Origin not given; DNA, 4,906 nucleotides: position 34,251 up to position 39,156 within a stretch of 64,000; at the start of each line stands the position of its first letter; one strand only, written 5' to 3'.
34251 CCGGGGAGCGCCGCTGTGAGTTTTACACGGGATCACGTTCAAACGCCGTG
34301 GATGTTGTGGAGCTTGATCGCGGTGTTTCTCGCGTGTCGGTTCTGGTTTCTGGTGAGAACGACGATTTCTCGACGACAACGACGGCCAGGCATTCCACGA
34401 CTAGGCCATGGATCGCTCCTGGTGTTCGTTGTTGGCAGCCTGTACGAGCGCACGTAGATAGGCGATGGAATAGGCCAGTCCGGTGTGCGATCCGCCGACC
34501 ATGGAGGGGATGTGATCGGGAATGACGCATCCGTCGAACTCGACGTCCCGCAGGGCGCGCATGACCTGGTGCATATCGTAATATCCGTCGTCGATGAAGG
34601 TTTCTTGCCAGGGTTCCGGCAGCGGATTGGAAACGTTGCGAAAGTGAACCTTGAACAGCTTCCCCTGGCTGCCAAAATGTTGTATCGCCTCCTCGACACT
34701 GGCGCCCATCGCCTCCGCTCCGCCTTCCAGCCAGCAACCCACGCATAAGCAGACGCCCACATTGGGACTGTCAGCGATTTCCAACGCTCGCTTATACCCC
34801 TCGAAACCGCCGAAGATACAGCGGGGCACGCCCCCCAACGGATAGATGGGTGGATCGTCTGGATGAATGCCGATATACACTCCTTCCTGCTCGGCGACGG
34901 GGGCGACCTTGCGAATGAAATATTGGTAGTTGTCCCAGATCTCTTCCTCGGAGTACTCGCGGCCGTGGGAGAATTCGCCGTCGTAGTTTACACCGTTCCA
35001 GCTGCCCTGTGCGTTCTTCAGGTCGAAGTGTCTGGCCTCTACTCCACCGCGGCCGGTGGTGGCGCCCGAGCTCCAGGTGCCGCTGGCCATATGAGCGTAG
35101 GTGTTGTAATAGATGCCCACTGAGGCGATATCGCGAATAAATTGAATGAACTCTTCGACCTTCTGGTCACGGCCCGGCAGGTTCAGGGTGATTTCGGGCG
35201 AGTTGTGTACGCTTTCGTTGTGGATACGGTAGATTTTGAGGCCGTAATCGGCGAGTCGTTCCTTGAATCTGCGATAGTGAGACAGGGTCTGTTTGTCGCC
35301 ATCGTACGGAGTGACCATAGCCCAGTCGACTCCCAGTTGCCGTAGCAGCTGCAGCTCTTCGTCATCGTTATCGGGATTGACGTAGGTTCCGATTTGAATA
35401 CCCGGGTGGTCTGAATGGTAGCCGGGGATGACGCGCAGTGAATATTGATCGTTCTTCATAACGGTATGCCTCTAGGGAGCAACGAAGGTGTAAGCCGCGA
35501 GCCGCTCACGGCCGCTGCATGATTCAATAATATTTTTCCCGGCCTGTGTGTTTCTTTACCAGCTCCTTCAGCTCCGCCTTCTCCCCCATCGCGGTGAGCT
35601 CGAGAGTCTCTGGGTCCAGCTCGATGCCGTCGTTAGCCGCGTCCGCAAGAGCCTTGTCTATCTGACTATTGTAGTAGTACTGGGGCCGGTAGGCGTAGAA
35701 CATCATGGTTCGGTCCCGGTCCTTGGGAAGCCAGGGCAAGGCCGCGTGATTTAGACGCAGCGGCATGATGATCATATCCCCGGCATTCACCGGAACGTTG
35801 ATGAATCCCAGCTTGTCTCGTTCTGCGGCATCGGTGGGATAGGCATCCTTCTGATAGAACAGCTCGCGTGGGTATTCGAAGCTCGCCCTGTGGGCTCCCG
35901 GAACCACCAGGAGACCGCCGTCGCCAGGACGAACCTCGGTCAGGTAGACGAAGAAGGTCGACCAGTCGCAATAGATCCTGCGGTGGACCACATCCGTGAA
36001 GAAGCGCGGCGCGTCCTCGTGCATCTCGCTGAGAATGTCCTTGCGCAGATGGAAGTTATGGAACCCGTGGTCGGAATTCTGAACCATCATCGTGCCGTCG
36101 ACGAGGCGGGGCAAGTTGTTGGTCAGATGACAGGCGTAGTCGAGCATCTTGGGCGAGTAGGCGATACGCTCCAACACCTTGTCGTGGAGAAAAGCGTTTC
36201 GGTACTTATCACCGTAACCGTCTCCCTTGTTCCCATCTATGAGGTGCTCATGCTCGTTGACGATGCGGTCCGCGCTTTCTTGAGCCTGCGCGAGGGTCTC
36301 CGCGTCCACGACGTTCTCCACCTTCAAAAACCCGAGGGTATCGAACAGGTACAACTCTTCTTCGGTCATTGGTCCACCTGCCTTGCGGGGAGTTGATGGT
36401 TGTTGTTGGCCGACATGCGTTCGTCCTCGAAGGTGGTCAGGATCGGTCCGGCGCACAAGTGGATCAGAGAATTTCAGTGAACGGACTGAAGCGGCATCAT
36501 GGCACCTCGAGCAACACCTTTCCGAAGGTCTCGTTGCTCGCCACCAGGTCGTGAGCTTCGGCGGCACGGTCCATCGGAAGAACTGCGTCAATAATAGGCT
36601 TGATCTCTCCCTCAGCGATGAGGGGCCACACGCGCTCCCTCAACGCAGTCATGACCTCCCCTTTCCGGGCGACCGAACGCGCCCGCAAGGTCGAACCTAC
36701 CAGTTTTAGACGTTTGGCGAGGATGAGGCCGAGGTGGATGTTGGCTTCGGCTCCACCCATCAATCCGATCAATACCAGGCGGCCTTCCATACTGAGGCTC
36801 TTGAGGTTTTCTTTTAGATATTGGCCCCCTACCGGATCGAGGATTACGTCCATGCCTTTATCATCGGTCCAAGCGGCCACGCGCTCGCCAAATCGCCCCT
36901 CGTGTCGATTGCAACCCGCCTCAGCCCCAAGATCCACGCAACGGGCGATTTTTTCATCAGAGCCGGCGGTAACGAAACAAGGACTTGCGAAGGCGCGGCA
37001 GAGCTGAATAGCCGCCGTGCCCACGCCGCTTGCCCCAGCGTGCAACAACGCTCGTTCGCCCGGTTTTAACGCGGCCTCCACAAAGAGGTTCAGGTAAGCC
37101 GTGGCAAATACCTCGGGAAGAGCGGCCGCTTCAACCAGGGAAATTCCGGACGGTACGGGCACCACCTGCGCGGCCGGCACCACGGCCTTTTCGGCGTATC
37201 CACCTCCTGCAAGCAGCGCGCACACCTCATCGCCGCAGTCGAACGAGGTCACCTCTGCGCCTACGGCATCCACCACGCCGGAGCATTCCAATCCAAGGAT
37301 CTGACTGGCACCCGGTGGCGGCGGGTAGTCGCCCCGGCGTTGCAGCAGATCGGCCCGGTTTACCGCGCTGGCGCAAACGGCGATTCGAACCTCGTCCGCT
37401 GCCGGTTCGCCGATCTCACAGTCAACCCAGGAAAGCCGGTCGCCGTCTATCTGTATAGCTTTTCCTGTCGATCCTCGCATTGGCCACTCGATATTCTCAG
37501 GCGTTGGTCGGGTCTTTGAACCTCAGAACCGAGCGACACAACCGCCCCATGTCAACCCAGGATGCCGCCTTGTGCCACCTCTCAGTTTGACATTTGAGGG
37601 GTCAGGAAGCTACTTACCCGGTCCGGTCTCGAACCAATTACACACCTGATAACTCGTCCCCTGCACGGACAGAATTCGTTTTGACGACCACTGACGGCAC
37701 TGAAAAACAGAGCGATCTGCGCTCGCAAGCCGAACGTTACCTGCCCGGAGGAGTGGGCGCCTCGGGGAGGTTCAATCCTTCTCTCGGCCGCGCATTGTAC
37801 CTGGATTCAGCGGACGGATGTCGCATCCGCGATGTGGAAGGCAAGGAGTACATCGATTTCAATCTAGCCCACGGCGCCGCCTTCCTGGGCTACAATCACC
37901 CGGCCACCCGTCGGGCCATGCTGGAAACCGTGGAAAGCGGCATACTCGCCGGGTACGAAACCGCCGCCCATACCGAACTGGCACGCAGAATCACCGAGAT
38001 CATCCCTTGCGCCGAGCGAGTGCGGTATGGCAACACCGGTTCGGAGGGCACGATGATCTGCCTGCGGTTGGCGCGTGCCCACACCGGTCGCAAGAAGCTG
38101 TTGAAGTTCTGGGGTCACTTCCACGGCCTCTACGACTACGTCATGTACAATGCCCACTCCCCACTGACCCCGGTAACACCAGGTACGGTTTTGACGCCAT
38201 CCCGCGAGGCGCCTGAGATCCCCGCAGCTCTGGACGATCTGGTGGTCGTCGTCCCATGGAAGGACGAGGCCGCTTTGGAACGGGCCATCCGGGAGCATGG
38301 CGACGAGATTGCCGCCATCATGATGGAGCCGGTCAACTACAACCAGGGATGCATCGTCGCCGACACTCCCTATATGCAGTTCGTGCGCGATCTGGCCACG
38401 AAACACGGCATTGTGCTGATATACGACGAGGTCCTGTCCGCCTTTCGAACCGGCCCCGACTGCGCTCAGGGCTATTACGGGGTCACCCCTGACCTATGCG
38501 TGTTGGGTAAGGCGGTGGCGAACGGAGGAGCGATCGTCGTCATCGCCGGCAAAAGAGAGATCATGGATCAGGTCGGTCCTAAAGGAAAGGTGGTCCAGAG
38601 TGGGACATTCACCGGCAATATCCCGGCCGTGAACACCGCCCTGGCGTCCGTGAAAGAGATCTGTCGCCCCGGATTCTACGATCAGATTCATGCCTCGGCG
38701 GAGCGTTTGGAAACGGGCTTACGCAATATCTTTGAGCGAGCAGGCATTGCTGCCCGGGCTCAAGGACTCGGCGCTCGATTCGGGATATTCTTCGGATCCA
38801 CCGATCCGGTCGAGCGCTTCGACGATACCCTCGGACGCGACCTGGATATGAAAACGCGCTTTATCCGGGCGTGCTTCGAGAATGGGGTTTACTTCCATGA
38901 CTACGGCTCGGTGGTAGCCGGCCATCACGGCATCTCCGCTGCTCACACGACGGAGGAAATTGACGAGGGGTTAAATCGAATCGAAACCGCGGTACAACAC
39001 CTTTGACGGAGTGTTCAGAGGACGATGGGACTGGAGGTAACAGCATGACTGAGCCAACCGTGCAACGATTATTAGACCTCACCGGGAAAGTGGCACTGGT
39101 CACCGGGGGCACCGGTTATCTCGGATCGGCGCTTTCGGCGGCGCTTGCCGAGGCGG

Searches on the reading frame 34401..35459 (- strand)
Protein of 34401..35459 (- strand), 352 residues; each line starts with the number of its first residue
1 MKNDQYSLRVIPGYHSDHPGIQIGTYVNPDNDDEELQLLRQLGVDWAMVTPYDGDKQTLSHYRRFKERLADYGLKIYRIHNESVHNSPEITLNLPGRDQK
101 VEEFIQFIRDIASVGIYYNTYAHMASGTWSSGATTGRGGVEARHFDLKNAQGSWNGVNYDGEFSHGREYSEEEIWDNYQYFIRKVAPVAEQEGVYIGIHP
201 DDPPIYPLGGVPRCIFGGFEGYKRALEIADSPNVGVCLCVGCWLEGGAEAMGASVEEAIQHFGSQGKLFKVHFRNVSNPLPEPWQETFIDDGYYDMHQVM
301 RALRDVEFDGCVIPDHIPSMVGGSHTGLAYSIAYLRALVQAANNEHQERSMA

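Call 9: search_protein_families(library=pfam, proteins=[window:34401-35459:-], max_evalue=0.01)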
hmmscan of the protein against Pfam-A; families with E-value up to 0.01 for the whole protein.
window:34401-35459:- (352 aa): 3 families
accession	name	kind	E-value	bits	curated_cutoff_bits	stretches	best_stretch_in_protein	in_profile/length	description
PF03786.19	UxuA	-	1.7e-43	149.2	23.7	2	163-342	169-350/352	D-mannonate dehydratase (UxuA)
PF01261.30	AP_endonuc_2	-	2.4e-18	67.2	31.1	1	37-336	2-247/249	Xylose isomerase-like TIM barrel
PF04055.27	Radical_SAM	-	0.0076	16.9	29.5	0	67-118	95-143/166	Radical SAM superfamily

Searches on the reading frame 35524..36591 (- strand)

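Call 9: search_protein_families(library=pfam, proteins=[window:35524-36591:-], max_evalue=0.01)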
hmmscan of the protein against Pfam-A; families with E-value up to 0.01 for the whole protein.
window:35524-36591:- (355 aa): 1 family
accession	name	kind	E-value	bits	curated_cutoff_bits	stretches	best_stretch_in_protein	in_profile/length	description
PF05721.19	PhyH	-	6.2e-14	53.2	22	1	84-286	2-204/213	Phytanoyl-CoA dioxygenase (PhyH)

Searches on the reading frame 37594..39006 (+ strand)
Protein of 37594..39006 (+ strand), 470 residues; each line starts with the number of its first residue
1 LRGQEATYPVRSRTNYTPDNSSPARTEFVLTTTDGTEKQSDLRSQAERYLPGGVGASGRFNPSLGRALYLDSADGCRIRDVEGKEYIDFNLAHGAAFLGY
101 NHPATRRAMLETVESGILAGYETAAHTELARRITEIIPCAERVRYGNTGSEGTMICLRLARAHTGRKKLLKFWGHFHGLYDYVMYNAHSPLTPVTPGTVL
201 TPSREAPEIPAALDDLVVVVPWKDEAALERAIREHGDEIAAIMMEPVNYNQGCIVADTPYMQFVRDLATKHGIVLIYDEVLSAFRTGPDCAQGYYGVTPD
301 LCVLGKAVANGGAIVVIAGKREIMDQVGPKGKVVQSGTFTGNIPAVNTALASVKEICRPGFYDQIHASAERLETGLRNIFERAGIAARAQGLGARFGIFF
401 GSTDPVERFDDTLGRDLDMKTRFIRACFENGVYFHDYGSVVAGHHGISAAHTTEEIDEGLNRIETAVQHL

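Call 101: search_protein_families(library=pfam, proteins=[window:37594-39006:+], max_evalue=0.001)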
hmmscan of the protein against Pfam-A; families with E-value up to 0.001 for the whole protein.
window:37594-39006:+ (470 aa): 1 family
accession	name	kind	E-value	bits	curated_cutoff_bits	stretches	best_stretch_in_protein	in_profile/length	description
PF00202.27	Aminotran_3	-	2.4e-54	185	30.5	1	69-466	12-402/403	Aminotransferase class-III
